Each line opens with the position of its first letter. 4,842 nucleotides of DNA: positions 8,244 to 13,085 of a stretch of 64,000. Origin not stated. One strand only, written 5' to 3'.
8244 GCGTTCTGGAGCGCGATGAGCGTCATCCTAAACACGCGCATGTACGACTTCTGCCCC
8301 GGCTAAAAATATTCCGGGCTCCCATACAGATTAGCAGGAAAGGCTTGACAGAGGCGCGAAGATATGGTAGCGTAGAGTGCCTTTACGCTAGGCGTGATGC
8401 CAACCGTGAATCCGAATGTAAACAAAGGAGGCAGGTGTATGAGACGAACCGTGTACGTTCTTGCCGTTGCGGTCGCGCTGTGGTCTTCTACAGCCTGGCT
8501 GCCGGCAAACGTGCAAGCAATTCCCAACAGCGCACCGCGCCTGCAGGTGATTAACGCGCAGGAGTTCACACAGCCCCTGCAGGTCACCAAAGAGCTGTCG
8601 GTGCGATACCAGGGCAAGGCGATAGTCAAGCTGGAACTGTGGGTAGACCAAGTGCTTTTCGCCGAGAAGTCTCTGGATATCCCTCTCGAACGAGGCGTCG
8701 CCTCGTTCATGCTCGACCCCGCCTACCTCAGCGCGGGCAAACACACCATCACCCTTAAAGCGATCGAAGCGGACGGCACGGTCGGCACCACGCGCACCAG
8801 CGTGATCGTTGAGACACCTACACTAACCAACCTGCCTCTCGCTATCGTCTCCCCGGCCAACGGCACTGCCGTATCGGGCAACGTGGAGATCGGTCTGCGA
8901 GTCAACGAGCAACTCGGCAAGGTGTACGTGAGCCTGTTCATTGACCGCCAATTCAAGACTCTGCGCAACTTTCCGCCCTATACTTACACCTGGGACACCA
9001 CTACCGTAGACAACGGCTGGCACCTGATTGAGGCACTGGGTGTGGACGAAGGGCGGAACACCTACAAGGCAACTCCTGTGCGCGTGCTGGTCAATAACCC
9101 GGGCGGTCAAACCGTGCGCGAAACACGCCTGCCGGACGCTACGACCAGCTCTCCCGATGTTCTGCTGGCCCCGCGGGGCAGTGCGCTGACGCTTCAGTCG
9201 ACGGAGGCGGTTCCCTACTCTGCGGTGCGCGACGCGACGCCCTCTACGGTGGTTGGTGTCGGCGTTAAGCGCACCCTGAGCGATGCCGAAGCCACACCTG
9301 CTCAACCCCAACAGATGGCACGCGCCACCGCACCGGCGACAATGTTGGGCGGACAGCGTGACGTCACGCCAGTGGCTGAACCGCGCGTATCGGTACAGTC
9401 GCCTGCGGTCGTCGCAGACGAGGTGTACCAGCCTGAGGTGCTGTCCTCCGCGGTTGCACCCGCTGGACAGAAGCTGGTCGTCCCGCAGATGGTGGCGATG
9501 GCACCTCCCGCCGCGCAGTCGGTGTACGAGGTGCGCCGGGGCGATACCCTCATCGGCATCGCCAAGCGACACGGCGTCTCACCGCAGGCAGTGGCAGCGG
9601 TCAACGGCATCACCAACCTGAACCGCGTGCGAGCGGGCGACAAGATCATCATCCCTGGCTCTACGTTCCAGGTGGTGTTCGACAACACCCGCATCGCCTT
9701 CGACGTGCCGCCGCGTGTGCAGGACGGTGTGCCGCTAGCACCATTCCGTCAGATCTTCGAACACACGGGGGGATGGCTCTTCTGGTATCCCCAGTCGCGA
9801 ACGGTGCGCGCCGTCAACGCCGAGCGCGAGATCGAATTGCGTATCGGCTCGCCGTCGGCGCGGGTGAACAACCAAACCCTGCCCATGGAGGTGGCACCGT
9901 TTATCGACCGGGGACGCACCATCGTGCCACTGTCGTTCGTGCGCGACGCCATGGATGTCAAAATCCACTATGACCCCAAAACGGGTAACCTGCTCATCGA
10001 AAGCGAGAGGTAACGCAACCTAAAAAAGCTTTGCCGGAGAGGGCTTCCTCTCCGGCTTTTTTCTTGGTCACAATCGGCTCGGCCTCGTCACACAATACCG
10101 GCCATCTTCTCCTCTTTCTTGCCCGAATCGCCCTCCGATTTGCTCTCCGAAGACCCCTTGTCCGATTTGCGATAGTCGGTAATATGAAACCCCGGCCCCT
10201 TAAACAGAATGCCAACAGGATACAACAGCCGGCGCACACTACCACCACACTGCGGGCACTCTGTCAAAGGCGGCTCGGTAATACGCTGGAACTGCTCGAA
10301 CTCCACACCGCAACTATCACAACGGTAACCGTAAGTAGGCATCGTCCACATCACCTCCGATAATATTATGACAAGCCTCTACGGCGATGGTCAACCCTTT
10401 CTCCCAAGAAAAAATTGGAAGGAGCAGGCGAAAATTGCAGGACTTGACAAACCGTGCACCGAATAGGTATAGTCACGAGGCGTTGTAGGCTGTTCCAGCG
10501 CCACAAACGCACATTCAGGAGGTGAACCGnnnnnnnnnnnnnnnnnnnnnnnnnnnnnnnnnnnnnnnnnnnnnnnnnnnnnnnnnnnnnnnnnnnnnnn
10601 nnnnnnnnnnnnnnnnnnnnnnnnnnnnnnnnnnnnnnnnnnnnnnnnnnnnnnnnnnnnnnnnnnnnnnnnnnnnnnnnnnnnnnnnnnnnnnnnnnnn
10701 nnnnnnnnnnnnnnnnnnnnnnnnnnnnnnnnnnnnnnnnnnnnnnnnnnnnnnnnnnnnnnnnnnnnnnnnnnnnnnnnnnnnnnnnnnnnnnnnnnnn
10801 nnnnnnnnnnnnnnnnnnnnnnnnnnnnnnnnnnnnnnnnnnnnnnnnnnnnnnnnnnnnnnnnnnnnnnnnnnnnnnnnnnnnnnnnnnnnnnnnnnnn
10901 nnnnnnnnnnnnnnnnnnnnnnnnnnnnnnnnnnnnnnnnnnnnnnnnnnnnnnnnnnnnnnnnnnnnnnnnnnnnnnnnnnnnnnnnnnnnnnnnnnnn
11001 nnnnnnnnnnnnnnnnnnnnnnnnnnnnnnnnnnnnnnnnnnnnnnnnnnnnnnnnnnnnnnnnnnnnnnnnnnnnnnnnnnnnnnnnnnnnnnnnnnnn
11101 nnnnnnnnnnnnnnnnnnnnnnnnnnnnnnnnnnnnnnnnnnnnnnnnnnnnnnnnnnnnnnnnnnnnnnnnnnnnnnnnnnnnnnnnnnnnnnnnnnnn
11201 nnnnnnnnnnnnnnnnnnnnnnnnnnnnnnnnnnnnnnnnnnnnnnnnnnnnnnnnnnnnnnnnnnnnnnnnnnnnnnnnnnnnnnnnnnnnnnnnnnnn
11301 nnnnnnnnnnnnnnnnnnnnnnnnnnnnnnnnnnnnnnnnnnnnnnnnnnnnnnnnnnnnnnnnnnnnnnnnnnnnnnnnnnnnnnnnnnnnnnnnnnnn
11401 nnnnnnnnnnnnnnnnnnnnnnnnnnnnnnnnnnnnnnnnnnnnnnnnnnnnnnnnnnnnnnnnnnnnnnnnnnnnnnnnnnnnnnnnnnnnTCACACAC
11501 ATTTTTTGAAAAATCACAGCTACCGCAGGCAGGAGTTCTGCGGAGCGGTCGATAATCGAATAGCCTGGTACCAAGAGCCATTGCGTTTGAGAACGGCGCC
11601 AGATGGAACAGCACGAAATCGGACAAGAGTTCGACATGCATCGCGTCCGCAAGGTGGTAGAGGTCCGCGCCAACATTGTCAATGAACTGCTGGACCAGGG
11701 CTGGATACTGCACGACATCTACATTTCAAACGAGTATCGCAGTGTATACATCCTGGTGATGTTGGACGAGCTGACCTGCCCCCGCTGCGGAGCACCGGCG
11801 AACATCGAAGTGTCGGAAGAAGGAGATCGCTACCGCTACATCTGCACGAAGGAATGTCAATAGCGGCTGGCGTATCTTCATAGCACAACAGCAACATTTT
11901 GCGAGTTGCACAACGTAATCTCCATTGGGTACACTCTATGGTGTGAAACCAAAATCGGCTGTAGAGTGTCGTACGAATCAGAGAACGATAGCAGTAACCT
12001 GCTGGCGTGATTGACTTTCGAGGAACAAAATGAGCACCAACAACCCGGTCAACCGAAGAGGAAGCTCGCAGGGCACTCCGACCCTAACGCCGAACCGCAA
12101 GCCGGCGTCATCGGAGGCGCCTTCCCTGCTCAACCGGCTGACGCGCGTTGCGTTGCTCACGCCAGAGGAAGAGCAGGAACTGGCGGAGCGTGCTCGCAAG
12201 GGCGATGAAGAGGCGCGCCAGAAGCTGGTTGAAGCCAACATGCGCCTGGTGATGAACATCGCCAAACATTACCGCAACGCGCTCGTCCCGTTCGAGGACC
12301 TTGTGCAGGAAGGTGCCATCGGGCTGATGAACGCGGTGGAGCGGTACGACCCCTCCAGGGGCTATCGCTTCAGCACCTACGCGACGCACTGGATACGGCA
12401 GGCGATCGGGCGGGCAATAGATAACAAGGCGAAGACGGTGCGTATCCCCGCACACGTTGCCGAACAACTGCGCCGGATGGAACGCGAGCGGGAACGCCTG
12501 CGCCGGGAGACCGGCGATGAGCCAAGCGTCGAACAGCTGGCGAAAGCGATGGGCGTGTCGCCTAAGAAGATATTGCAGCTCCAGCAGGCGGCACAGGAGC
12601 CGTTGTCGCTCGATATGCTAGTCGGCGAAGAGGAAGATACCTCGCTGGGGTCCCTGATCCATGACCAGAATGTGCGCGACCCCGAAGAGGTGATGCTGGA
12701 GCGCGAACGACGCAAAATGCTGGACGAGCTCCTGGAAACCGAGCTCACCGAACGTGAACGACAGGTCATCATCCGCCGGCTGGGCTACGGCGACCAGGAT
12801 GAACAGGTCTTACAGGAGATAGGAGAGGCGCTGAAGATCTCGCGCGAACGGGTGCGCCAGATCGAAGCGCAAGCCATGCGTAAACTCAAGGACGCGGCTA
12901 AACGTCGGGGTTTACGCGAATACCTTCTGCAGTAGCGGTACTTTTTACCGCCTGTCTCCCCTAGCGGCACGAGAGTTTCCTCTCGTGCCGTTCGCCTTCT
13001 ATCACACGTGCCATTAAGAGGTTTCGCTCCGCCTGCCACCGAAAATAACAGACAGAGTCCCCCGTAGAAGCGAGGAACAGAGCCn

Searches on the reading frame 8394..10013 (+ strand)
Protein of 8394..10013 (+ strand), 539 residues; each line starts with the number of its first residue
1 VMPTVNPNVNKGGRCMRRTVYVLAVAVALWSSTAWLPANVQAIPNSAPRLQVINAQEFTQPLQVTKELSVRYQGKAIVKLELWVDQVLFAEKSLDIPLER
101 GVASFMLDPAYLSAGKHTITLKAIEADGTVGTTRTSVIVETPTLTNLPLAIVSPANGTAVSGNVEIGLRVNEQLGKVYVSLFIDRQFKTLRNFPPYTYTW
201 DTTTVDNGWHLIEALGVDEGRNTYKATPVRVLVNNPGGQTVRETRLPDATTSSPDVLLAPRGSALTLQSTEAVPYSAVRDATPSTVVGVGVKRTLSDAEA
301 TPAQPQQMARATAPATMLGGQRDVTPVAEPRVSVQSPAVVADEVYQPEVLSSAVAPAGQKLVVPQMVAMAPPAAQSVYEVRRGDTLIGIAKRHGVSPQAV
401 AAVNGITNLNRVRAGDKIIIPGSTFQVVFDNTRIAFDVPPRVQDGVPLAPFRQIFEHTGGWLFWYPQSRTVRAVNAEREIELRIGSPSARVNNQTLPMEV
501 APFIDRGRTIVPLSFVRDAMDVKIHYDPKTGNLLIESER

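Call 36: search_protein_families(library=pfam, proteins=[window:8394-10013:+], max_evalue=0.0001)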
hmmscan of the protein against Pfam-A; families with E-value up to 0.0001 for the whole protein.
window:8394-10013:+ (539 aa): 3 families
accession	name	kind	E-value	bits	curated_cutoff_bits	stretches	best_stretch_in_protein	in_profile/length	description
PF07833.16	Cu_amine_oxidN1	-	8.3e-26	90.5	24.2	1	429-534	2-107/108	Copper amine oxidase N-terminal domain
PF01476.26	LysM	-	1.2e-12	48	20.9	1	378-421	1-43/43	LysM domain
PF17957.7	Big_7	-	1.1e-10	42.5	24.1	1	150-214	4-70/70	Bacterial Ig domain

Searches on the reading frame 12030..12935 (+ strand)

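Call 36: search_protein_families(library=pfam, proteins=[window:12030-12935:+], max_evalue=0.0001)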
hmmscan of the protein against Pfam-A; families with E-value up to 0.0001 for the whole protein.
window:12030-12935:+ (301 aa): 4 families
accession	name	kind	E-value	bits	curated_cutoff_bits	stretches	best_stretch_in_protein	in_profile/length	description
PF04542.20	Sigma70_r2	-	2.1e-21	75.9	24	1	66-134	1-69/71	Sigma-70 region 2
PF04539.22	Sigma70_r3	-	3.2e-21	75.7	25.3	1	145-221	1-77/78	Sigma-70 region 3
PF04545.22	Sigma70_r4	-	3.3e-14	52.6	24.1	1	238-287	4-49/50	Sigma-70, region 4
PF00140.25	Sigma70_r1_2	-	1.7e-07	31.5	22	1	34-61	7-34/34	Sigma-70 factor, region 1.2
